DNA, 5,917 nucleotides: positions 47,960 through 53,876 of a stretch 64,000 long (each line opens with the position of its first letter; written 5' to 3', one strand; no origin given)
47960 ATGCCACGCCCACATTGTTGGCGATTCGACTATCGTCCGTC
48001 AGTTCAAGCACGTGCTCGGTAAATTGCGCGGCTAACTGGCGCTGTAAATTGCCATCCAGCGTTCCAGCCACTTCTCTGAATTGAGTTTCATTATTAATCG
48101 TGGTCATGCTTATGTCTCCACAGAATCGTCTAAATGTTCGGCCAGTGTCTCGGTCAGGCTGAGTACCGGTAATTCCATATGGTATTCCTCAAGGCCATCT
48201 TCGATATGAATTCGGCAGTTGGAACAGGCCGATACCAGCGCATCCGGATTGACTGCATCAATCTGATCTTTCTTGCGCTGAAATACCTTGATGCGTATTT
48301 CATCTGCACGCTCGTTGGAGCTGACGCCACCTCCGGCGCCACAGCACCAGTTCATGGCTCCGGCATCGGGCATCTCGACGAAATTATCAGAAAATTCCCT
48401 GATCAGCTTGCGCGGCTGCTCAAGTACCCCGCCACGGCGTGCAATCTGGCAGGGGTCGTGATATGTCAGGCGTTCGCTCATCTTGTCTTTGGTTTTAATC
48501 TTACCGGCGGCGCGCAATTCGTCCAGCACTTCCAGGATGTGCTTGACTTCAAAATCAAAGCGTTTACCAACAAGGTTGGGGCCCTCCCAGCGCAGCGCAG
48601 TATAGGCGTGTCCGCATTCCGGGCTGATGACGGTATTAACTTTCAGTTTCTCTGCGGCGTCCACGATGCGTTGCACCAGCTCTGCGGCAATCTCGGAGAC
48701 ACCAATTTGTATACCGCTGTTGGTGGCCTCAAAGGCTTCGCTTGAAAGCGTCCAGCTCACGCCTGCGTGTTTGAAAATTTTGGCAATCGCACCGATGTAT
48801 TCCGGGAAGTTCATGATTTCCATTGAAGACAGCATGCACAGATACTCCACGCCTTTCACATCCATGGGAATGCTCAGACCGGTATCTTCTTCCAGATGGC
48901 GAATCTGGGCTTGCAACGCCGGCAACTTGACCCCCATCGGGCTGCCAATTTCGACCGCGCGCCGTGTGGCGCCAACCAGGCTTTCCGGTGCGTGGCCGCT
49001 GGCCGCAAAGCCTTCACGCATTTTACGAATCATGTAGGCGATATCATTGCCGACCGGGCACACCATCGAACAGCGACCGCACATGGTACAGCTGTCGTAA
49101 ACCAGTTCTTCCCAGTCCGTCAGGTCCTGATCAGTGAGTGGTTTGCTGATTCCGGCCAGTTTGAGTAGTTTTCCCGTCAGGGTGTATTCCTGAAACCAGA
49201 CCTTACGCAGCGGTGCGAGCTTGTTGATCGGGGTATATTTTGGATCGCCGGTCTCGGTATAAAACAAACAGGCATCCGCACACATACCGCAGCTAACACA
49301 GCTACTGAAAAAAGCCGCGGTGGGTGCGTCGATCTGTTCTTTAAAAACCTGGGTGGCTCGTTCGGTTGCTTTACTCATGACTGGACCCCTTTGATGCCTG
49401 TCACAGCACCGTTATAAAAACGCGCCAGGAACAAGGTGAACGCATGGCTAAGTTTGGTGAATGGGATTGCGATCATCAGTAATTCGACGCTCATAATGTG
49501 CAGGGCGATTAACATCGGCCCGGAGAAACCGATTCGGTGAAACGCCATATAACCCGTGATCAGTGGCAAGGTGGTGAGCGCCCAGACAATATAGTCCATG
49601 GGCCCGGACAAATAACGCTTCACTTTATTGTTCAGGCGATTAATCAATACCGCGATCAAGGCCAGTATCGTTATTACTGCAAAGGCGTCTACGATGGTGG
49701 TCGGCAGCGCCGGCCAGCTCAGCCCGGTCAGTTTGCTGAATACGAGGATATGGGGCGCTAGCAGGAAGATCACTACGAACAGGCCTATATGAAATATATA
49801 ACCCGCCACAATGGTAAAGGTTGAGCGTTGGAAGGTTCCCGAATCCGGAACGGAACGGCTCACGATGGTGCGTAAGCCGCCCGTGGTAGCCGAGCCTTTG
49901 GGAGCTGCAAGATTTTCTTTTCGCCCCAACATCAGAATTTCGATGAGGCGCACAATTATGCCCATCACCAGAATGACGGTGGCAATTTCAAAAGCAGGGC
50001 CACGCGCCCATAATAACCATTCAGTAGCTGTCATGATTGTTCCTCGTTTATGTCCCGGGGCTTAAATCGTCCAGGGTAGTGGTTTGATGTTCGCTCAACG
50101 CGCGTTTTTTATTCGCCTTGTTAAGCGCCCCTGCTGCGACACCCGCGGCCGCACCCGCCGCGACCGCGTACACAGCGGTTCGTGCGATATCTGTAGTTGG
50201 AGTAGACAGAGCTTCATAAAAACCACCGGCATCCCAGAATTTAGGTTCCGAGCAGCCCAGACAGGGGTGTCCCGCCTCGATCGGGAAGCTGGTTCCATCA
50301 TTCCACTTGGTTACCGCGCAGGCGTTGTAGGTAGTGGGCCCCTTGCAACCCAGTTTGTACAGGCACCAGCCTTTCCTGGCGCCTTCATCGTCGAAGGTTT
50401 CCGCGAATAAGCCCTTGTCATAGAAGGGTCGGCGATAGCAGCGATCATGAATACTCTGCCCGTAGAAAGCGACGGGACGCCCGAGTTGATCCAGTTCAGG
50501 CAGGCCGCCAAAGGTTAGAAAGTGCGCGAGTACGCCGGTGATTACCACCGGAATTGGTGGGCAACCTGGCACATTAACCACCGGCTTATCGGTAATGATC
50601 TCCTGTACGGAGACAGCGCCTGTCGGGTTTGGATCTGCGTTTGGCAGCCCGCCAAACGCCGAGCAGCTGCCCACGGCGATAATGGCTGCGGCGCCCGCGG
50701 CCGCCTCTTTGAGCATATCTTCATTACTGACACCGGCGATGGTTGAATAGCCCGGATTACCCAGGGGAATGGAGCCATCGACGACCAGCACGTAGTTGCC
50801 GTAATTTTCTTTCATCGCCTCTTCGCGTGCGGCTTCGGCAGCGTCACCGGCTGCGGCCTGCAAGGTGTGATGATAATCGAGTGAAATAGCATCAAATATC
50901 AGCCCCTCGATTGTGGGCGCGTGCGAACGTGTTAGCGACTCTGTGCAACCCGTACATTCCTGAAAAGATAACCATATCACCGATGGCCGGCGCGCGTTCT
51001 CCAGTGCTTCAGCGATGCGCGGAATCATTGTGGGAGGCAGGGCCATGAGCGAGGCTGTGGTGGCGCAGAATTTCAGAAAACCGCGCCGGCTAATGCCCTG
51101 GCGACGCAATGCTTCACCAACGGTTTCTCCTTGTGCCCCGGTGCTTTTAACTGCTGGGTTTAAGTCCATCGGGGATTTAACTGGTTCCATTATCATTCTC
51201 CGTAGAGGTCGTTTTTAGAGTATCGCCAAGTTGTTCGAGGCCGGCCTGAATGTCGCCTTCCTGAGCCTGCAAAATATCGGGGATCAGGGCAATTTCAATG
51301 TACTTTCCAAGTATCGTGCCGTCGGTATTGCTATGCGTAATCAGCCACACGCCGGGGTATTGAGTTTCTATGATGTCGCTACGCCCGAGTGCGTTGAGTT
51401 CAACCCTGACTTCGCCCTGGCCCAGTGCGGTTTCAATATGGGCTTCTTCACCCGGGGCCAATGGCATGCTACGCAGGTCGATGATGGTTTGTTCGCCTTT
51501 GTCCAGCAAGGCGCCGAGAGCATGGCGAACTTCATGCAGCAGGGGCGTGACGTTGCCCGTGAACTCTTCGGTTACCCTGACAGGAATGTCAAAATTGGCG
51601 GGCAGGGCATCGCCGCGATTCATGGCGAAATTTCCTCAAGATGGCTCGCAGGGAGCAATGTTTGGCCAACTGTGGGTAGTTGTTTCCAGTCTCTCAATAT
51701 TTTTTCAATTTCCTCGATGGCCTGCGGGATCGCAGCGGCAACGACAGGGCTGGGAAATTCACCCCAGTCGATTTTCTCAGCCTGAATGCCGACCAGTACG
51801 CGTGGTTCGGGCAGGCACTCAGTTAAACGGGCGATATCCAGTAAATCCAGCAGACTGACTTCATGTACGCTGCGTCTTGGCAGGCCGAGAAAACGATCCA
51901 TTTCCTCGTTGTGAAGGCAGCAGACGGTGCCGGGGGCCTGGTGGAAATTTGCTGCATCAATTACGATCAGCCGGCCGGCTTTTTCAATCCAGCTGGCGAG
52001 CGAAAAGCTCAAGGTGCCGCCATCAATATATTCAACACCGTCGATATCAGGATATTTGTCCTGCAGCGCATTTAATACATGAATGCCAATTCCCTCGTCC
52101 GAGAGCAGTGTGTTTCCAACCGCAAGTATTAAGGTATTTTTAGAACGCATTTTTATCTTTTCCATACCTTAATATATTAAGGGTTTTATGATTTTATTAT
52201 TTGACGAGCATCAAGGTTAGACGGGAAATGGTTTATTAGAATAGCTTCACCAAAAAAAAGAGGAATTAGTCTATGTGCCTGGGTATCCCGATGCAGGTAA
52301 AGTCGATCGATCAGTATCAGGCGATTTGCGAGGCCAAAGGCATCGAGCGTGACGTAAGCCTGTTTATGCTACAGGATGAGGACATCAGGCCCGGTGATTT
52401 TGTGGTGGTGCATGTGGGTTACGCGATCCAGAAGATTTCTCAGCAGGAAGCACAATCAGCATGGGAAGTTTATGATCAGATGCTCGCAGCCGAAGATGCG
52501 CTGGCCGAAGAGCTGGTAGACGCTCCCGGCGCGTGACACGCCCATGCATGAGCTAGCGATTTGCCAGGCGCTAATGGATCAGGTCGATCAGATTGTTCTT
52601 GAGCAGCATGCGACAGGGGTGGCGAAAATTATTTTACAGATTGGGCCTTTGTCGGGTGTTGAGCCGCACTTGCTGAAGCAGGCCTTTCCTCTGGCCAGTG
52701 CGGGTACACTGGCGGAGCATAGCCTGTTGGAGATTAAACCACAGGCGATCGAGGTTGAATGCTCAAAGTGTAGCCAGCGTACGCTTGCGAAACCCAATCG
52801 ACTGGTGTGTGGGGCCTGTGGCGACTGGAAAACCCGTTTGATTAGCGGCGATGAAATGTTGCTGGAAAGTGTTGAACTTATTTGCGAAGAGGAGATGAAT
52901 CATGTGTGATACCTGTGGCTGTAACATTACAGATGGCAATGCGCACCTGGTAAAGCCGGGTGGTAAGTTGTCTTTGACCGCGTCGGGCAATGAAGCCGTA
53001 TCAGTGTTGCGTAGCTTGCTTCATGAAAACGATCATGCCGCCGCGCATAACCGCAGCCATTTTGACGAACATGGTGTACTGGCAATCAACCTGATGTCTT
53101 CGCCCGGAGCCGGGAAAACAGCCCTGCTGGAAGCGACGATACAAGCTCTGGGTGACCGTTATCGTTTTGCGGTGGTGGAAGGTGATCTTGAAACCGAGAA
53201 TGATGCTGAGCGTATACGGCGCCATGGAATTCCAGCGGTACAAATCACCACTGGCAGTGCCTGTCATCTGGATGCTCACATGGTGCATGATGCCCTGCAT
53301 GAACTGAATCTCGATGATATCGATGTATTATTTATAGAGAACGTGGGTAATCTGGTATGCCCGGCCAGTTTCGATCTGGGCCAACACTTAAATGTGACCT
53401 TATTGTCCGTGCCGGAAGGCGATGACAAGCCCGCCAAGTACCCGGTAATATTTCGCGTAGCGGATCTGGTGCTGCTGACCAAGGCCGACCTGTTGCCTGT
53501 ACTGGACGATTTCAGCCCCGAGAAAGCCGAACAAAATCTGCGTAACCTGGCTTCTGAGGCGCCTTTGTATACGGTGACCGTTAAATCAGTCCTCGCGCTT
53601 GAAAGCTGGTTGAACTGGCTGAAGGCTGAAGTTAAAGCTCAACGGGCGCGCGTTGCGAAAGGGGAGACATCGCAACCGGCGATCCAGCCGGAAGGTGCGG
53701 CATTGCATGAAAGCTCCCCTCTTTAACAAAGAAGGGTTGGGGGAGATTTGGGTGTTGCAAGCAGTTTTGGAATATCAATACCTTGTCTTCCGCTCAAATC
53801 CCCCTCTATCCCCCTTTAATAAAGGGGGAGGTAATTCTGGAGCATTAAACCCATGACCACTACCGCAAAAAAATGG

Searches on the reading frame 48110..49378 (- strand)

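Call 53: search_protein_families(library=pfam, proteins=[window:48110-49378:-], max_evalue=0.00001)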
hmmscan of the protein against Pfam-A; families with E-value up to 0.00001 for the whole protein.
window:48110-49378:- (422 aa): 3 families
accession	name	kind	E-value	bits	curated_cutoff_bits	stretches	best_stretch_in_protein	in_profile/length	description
PF02754.22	CCG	-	7.9e-18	64.8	20.6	1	305-392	2-84/85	Cysteine-rich domain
PF13183.11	Fer4_8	-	1.4e-11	45.2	27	1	25-110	3-67/68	4Fe-4S dicluster domain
PF13534.11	Fer4_17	-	1.6e-08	35.4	22.2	1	26-110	1-59/61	4Fe-4S dicluster domain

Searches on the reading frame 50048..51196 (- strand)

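Call 53: search_protein_families(library=pfam, proteins=[window:50048-51196:-], max_evalue=0.00001)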
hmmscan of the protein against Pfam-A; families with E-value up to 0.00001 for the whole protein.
window:50048-51196:- (382 aa): 2 families
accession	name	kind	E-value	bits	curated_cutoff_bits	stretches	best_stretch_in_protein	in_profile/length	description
PF14720.11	NiFe_hyd_SSU_C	-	8.4e-33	113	27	1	245-324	1-76/80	NiFe/NiFeSe hydrogenase small subunit C-terminal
PF01058.29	Oxidored_q6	-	8.7e-29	100.3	27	1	81-225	1-127/128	NADH ubiquinone oxidoreductase, 20 Kd subunit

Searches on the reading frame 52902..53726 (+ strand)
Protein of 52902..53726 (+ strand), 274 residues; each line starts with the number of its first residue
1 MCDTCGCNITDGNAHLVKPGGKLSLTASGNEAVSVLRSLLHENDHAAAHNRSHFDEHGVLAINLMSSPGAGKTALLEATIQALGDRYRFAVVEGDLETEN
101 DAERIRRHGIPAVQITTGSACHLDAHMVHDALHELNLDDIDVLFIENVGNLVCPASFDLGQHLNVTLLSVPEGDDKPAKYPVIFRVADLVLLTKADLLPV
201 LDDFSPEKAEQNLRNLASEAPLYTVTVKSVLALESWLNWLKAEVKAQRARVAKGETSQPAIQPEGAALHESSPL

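Call 53: search_protein_families(library=pfam, proteins=[window:52902-53726:+], max_evalue=0.00001)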
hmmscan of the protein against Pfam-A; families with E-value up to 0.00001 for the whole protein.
window:52902-53726:+ (274 aa): 1 family
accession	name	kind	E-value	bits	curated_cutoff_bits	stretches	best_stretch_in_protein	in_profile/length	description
PF02492.25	cobW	-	2.9e-21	76.3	20.7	1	62-222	3-178/180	CobW/HypB/UreG, nucleotide-binding domain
